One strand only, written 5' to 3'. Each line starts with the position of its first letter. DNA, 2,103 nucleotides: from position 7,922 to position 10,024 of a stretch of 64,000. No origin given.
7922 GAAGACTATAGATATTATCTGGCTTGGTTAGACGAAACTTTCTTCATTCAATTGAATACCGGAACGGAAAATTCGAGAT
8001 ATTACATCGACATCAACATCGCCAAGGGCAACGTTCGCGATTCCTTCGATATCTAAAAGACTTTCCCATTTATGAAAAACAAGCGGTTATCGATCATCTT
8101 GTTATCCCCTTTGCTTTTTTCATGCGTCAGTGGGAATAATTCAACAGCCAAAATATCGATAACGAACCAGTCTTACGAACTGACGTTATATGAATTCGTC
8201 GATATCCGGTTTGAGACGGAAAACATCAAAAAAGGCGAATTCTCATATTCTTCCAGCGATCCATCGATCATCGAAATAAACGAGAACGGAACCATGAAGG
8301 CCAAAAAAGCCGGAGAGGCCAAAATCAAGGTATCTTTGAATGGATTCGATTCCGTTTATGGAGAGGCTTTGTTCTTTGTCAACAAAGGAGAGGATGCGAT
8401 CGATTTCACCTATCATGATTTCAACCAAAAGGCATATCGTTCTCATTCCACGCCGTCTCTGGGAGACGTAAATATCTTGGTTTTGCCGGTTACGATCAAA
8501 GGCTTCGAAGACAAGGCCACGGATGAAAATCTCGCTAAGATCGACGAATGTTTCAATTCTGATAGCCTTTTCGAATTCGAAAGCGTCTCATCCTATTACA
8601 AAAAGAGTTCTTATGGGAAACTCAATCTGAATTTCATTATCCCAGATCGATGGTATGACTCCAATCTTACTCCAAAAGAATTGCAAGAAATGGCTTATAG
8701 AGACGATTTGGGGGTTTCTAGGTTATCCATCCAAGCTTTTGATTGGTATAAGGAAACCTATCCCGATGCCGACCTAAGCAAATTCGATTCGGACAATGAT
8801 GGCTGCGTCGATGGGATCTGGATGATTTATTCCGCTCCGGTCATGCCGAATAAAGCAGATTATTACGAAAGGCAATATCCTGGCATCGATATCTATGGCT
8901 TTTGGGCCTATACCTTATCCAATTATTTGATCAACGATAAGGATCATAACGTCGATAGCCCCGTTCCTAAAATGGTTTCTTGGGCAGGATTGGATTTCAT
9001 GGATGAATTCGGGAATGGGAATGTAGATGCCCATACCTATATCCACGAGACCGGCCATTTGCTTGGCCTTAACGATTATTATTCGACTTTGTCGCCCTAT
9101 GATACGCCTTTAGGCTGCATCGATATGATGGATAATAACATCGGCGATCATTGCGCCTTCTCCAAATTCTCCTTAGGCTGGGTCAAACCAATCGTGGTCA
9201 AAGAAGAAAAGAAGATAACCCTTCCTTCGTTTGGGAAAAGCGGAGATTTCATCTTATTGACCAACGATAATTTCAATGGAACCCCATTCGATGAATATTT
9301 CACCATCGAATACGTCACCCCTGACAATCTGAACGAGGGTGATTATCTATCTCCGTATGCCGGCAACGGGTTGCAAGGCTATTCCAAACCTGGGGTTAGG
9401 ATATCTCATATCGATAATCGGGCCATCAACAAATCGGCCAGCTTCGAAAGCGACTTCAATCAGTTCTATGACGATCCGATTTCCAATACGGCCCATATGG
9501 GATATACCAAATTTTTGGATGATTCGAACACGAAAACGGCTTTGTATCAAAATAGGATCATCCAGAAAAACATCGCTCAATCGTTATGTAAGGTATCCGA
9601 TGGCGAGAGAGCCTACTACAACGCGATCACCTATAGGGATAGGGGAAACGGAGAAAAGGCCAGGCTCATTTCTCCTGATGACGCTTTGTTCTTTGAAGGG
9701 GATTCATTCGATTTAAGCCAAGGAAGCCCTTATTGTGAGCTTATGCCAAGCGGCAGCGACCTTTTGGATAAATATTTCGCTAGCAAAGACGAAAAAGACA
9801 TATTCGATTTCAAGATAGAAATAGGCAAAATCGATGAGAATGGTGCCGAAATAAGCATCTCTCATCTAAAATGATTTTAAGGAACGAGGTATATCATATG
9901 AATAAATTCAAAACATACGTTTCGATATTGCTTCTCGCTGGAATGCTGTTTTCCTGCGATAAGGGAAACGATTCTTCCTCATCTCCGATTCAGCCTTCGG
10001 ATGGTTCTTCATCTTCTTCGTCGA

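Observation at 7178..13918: Surface lipoprotein cassette: M6-like metalloprotease flanked by two paralogous two-module lipoproteins, followed by a 1064-aa Ig-like protein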

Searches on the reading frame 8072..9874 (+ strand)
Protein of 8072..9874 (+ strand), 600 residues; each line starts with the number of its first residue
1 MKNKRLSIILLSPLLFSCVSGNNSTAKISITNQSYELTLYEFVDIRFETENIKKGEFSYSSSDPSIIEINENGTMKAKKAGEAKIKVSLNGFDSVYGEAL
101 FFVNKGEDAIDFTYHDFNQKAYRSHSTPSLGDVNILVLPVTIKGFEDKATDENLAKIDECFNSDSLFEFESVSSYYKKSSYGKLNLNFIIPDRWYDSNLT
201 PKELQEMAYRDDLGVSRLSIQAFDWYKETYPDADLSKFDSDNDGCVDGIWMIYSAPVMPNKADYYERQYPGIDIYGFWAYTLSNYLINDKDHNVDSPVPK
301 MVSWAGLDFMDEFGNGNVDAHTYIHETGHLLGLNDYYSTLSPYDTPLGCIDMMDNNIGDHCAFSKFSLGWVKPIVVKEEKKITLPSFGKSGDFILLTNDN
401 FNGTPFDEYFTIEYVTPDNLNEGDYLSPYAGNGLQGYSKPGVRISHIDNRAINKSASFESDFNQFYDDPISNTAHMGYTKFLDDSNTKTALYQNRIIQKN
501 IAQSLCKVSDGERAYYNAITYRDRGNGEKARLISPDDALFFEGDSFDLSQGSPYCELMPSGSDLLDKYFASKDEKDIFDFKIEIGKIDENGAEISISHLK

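Call 3: search_protein_families(library=pfam, proteins=[window:8072-9874:+], max_evalue=0.1)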
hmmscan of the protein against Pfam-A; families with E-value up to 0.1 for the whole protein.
window:8072-9874:+ (600 aa): 2 families
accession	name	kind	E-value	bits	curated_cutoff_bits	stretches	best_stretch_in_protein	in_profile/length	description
PF02368.24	Big_2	-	1.3e-05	25.5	22.8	1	48-96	27-76/79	Bacterial Ig-like domain (group 2)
PF21461.3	HL_N-beta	-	0.0078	16.4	27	1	56-89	13-45/57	Hyaluronate lyase, N-terminal beta-sheet domain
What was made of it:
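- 8072..9874 (+): g2: a 600-aa lipoprotein. It is an M6-like (thuringilysin-like) zinc metallopeptidase with an N-terminal Big_2 stalk (aa 48-96), a catalytic domain (aa ~143-421) and a C-terminal region without a family assignment. Big_2 E=1.3e-5 (call 3).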

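Call 4: search_protein_families(library=ncbifam, proteins=[window:8072-9874:+], max_evalue=0.1)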
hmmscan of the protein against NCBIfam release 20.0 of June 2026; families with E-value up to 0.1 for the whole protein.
window:8072-9874:+ (600 aa): 1 family
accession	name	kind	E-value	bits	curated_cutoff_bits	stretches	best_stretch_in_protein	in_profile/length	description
TIGR03296.1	M6dom_TIGR03296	domain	9.6e-18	65.1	110.8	1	143-421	4-274/286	M6 family metalloprotease domain-containing protein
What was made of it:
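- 8072..9874 (+): TIGR03296 E=9.6e-18 over 4-274 of 286 model positions (call 4).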

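Call 7: find_homologous_proteins(query=window:8072-9874:+)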
Query window:8072-9874:+ (600 aa): 1215 proteins with E <= 0.001 among 7952 candidates; the best 120 are listed.
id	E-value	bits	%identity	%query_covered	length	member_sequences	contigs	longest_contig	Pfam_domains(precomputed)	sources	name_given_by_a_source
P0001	0.0e+0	1380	100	100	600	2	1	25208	PF02368.25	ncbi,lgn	-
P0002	4.8e-285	965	72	96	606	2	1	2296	-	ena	-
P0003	1.2e-283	960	70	98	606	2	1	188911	PF02368.25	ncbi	-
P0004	2.6e-282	956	72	96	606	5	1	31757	-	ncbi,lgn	-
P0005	1.9e-275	933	68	100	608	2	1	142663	-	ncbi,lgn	-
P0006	7.9e-247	839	63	100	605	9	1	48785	-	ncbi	-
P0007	2.2e-238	811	60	100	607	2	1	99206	PF02368.25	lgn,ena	-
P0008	7.3e-238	809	61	97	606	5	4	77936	-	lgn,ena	-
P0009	1.9e-236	805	59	100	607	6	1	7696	-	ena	-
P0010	1.4e-216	739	57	96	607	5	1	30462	-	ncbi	-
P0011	3.1e-160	553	47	92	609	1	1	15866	PF02368.25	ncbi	-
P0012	1.6e-154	534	46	97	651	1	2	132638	-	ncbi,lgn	-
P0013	3.6e-154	533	46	98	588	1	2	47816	-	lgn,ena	-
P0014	1.2e-152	528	45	96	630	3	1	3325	-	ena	-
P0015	3.4e-149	516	45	96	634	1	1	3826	-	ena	-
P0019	1.3e-141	491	44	100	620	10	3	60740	-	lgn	-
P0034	2.0e-92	329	42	81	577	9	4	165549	-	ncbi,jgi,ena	jgi:M6 family metalloprotease-like protein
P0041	1.9e-78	283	36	81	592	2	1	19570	PF05547.18,PF18998.7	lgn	-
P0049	1.8e-75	273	40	79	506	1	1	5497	PF05547.18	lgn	-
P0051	2.0e-74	269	39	71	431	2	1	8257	PF05547.18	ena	-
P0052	3.3e-74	269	37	81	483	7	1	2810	PF05547.18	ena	-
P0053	4.4e-74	268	43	56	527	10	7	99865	-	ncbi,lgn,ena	-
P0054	9.9e-74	267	37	81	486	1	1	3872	PF05547.18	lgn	-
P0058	4.6e-73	265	35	79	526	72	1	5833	PF05547.18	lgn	-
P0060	2.5e-72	263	43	57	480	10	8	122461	PF05547.18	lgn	-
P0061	8.3e-72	261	42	65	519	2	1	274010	PF05547.18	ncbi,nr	ncbi:MAG: hypothetical protein LUC31_02095 [Coprobacillus sp.]|nr:hypothetical protein [Coprobacillu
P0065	2.5e-71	259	36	81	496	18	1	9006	PF05547.18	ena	-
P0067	8.5e-71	257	37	81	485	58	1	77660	PF05547.18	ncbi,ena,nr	ncbi:MAG TPA: hypothetical protein PLN15_01515 [Bacilli bacterium]|nr:hypothetical protein [Bacilli 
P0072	1.4e-69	253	37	81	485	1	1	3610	PF05547.18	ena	-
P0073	2.0e-69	253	36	79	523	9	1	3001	PF05547.18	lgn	-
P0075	3.6e-69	252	36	81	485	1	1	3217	PF05547.18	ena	-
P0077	4.2e-69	252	36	81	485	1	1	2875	PF05547.18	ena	-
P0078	5.0e-69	252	36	81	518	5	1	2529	PF05547.18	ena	-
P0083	6.0e-68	248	42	58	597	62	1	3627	PF05547.18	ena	-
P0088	4.4e-67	245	42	58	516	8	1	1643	PF05547.18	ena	-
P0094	5.6e-66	242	41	55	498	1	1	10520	PF05547.18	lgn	-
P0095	7.5e-66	241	34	82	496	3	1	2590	PF05547.18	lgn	-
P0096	1.1e-65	241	34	73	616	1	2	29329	PF05547.18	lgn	-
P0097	1.6e-65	240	36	77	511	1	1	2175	PF05547.18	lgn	-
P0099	4.7e-65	238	33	88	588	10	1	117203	PF05547.18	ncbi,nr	ncbi:MAG: immune inhibitor A [Candidatus Onthovivens sp.]|nr:immune inhibitor A [Candidatus Onthoviv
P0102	9.7e-65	237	35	78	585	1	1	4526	PF05547.18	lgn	-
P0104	1.2e-64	237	35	78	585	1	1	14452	PF05547.18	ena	-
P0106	1.5e-64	237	35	78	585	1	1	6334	PF05547.18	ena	-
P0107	2.0e-64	236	35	78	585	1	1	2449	PF05547.18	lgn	-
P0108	2.3e-64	236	36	78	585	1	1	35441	PF05547.18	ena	-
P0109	2.6e-64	236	36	79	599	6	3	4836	PF05547.18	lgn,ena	-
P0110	2.6e-64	236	35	78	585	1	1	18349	PF05547.18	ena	-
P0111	2.8e-64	236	36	78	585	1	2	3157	PF05547.18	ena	-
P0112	2.8e-64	236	35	78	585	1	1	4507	PF05547.18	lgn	-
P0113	2.9e-64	236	36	79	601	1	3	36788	PF05547.18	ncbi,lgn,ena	-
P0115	3.1e-64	236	35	78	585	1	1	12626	PF05547.18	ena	-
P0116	3.1e-64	236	35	78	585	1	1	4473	PF05547.18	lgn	-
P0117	3.2e-64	236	41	57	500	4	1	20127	PF05547.18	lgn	-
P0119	3.3e-64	236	35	78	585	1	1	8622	PF05547.18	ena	-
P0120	3.7e-64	236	35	78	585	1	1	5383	PF05547.18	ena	-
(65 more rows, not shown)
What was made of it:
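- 8072..9874 (+): 1215 homologues, several carrying PF05547 or named M6/immune inhibitor A (call 7).
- The protease is related to proteins named immune inhibitor A (call 7).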

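Call 8: search_solved_structures(query=window:8072-9874:+, max_evalue=1, show_alignments=2)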
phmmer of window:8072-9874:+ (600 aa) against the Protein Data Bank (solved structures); distinct sequences matched with E-value up to 1: 3.
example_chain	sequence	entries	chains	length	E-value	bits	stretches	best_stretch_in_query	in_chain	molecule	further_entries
9ifo_A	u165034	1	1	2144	0.0091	17.8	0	55-95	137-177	Teneurin-Like Protein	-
9pt5_A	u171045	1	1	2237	0.01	17.6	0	55-95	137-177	Teneurin-like protein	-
2p2e_A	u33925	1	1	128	0.034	15.9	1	432-497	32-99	Putative Fe-S biosynthesis protein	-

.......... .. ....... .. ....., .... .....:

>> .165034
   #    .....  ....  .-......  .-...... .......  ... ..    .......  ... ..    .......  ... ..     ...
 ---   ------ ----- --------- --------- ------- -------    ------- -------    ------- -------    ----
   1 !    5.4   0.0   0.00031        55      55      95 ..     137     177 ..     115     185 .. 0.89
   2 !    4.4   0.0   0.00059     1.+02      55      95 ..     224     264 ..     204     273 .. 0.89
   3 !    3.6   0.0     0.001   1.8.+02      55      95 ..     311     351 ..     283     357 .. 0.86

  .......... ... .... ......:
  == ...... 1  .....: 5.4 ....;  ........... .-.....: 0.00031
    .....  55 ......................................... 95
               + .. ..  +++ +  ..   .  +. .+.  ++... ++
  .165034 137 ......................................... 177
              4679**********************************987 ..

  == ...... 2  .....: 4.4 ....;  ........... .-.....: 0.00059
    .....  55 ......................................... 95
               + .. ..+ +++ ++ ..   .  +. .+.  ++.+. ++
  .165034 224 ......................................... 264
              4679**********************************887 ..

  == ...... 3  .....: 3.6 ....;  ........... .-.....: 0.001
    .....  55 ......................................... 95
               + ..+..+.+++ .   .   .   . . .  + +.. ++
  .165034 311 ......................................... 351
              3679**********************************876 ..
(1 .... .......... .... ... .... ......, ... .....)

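Call 9: find_related_loci(query=window:8072-9874:+, collection=genome_contigs, flank=8000)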
Query window:8072-9874:+ (600 aa) in genome_contigs; peptide patterns used: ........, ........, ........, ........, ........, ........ (x = any residue, [..] = any of these).
97 stretches matched a pattern; 2 encode a relative of the query (tblastn E <= 1e-3); 2 distinct loci.
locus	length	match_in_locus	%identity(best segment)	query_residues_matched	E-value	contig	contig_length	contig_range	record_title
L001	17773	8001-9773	70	15-600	0e+0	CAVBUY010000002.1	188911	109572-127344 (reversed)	Alistipes shahii isolate H07663-L1_cleanbin_000029 genome assembly, contig: Spades_H07663-L1_contig_12, whole genome sho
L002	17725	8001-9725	72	25-600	0e+0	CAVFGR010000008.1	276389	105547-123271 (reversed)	bacterium isolate H07626-L1_cleanbin_000021 genome assembly, contig: Spades_H07626-L1_contig_4, whole genome shotgun seq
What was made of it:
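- Tried and rejected: The genome_contigs scan with the single g2 protein returned only two close loci and used up the only scan allowed for that collection (call 9).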

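Call 13: find_encoding_contigs(protein=P0012, flank=8000, max_places=3)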
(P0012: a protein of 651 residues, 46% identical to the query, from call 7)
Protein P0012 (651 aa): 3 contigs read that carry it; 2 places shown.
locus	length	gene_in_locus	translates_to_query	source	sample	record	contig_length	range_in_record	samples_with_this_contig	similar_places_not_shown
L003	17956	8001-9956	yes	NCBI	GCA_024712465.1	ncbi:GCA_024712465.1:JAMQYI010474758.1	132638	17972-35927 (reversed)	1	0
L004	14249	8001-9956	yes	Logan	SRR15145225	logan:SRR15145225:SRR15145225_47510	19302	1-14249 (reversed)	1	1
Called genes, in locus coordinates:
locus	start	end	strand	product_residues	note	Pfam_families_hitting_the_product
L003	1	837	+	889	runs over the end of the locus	PF00496:SBP_bac_5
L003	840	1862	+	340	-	PF19300:BPD_transp_1_N, PF00528:BPD_transp_1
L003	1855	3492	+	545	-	PF12911:OppC_N, PF00528:BPD_transp_1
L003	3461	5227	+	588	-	PF00005:ABC_tran, PF13304:AAA_21, PF00005:ABC_tran, PF08352:oligo_HPY (weak)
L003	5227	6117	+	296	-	PF00005:ABC_tran, PF02463:SMC_N (weak), PF13166:AAA_13 (faint), PF13401:AAA_22 (weak), PF13304:AAA_21 (weak), PF08352:oligo_HPY (weak)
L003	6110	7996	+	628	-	-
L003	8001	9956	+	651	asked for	-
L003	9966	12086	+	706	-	-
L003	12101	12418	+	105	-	-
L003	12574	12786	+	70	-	PF04023:FeoA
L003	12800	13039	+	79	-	PF04023:FeoA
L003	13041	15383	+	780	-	PF00009:GTP_EFTU (faint), PF01926:MMR_HSR1, PF02421:FeoB_N, PF17910:FeoB_Cyto, PF07670:Gate, PF07664:FeoB_C, PF07670:Gate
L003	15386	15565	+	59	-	-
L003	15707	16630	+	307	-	-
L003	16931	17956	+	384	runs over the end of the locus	PF01740:STAS, PF01636:APH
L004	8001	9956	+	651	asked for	-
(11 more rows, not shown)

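Call 14: find_encoding_contigs(protein=P0006, flank=8000, max_places=2)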
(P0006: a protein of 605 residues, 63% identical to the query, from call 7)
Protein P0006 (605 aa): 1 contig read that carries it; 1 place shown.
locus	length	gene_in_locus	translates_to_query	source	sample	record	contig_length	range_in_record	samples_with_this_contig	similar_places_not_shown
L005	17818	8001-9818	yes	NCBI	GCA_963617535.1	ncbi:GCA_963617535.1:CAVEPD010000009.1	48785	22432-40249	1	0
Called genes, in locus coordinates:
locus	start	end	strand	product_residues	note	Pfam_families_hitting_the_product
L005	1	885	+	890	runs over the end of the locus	PF00496:SBP_bac_5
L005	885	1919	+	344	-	PF19300:BPD_transp_1_N (weak), PF00528:BPD_transp_1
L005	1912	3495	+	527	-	PF12911:OppC_N (weak), PF00528:BPD_transp_1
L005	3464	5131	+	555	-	PF00005:ABC_tran, PF02463:SMC_N (weak), PF00005:ABC_tran, PF08352:oligo_HPY (weak)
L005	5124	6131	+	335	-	PF00005:ABC_tran, PF13166:AAA_13 (faint), PF13304:AAA_21 (faint), PF08352:oligo_HPY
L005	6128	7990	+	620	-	-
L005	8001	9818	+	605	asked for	-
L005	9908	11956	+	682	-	-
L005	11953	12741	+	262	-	-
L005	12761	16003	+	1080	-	PF02368:Big_2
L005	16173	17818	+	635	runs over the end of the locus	PF17389:Bac_rhamnosid6H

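Call 15: find_encoding_contigs(protein=P0007, flank=8000, max_places=2)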
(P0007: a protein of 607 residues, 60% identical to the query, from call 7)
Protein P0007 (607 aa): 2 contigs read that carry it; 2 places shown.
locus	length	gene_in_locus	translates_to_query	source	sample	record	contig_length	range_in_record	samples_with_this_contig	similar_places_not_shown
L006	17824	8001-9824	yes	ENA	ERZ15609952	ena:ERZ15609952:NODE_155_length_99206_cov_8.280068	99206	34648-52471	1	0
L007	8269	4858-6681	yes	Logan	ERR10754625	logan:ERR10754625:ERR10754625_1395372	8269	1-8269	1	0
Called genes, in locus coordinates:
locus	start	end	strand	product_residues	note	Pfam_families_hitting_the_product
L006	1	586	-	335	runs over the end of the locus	PF01368:DHH, PF02272:DHHA1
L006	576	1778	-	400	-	PF00871:Acetate_kinase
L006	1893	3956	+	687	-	PF02922:CBM_48, PF00128:Alpha-amylase, PF02806:Alpha-amylase_C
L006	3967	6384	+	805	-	PF00343:Phosphorylase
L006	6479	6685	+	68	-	PF00383:dCMP_cyt_deam_1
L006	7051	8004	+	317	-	-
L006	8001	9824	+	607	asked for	PF02368:Big_2 (weak)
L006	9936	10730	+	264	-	-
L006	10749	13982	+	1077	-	PF02368:Big_2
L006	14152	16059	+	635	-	PF17389:Bac_rhamnosid6H, PF06202:GDE_C (weak)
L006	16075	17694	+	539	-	PF00728:Glyco_hydro_20, PF18088:Glyco_H_20C_C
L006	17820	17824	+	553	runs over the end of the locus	PF07690:MFS_1, PF13347:MFS_2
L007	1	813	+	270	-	?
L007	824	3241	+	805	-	PF00343:Phosphorylase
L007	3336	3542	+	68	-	PF00383:dCMP_cyt_deam_1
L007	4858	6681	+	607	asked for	PF02368:Big_2 (weak)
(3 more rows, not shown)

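Call 16: find_encoding_contigs(protein=P0019, flank=8000, max_places=2)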
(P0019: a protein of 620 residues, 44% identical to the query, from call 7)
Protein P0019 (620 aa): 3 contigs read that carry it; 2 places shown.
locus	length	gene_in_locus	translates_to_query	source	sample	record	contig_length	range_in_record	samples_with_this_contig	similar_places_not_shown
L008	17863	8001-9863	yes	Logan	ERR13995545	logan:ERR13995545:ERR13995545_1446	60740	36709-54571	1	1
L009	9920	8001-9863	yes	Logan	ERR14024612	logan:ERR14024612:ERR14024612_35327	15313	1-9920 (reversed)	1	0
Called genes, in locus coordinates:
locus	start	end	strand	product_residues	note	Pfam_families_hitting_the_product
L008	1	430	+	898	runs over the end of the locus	PF00496:SBP_bac_5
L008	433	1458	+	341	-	PF19300:BPD_transp_1_N, PF00528:BPD_transp_1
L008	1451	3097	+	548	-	PF12911:OppC_N, PF00528:BPD_transp_1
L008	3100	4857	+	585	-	PF00005:ABC_tran, PF02463:SMC_N, PF13304:AAA_21, PF00005:ABC_tran, PF08352:oligo_HPY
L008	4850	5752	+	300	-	PF02463:SMC_N (faint), PF00005:ABC_tran, PF08352:oligo_HPY (weak)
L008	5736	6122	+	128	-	-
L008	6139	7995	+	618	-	-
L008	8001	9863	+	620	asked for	-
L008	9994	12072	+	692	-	-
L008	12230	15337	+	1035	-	PF26182:Ig_NUP210_5th (faint), PF02368:Big_2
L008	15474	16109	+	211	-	PF01791:DeoC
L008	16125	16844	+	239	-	PF06541:ABC_trans_CmpB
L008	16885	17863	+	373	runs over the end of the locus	PF02595:Gly_kinase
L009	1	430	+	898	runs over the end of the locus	PF00496:SBP_bac_5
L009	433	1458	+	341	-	PF19300:BPD_transp_1_N, PF00528:BPD_transp_1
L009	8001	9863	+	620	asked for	-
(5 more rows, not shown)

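Call 17: find_encoding_contigs(protein=P0034, flank=8000, max_places=2)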
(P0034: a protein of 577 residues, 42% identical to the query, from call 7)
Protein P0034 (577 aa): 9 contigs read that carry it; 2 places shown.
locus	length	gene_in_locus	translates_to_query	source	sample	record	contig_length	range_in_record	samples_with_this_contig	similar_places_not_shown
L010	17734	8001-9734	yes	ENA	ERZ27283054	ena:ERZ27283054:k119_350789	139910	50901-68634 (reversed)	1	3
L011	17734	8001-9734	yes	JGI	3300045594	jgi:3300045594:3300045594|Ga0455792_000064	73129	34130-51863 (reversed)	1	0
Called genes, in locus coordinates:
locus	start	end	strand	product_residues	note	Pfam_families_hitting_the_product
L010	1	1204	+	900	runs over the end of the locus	-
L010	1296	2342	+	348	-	PF00528:BPD_transp_1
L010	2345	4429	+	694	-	PF12911:OppC_N, PF00528:BPD_transp_1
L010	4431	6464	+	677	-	PF00005:ABC_tran, PF13304:AAA_21, PF00005:ABC_tran, PF08352:oligo_HPY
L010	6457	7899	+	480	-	PF00005:ABC_tran, PF08352:oligo_HPY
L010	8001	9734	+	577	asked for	-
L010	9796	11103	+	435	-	-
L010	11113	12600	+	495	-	-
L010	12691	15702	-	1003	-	-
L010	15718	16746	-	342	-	-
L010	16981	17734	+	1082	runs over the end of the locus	PF18998:Flg_new_2 (faint)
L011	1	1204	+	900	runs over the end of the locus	-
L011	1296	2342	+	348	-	PF00528:BPD_transp_1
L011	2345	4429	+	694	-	PF12911:OppC_N, PF00528:BPD_transp_1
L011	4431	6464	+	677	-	PF00005:ABC_tran, PF13304:AAA_21, PF00005:ABC_tran, PF08352:oligo_HPY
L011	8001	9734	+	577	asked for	-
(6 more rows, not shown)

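Call 21: search_protein_families(library=pfam, proteins=[L005:9908-11956:+, L005:6128-7990:+, L008:9994-12072:+, L003:9966-12086:+, L010:9796-11103:+, L010:11113-12600:+, L008:5736-6122:+, L003:12101-12418:+], max_evalue=0.1)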
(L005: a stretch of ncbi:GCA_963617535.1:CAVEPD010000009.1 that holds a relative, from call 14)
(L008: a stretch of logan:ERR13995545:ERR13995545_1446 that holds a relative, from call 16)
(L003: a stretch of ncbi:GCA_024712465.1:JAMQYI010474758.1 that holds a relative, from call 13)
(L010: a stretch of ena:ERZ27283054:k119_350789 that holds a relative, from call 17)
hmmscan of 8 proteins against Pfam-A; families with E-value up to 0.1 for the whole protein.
L005:9908-11956:+ (682 aa): 4 families
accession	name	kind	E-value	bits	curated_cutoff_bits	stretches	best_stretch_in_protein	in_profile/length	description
PF02368.24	Big_2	-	0.004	17.5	22.8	1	128-191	13-71/79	Bacterial Ig-like domain (group 2)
PF08269.17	dCache_2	-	0.012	15.2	26.5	1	235-308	137-210/298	Cache domain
PF08789.15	PBCV_basic_adap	-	0.072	13.7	20.4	0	440-452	15-27/38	PBCV-specific basic adaptor domain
PF22936.1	Pol_BBD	-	0.098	13.4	27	0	162-191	25-52/81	Pol polyprotein, beta-barrel domain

L005:6128-7990:+ (620 aa): 1 family
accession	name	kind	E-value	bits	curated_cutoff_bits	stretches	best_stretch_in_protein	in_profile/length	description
PF13688.12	Reprolysin_5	-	0.056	14.1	27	0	330-359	131-156/196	Metallo-peptidase family M12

L008:9994-12072:+ (692 aa): 0 families

L003:9966-12086:+ (706 aa): 0 families

L010:9796-11103:+ (435 aa): 0 families

L010:11113-12600:+ (495 aa): 0 families

L008:5736-6122:+ (128 aa): 3 families
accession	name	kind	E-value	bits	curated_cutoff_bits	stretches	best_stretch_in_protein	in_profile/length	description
PF13038.11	DUF3899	-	1.2e-07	32.5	23.4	1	47-124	6-87/88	Domain of unknown function (DUF3899)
PF01794.25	Ferric_reduct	-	0.0014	19.2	28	1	5-78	37-109/121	Ferric reductase like transmembrane component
PF08592.16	Anthrone_oxy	-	0.034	14.8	27.3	0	56-127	1-57/106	Anthrone oxygenase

L003:12101-12418:+ (105 aa): 2 families
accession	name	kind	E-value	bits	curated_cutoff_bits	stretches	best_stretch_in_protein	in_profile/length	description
PF01521.26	Fe-S_biosyn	-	0.02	15.5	26.3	1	3-75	5-87/110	Iron-sulphur cluster biosynthesis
PF00738.24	Polyhedrin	-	0.087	12.6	25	1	8-69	24-86/232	Polyhedrin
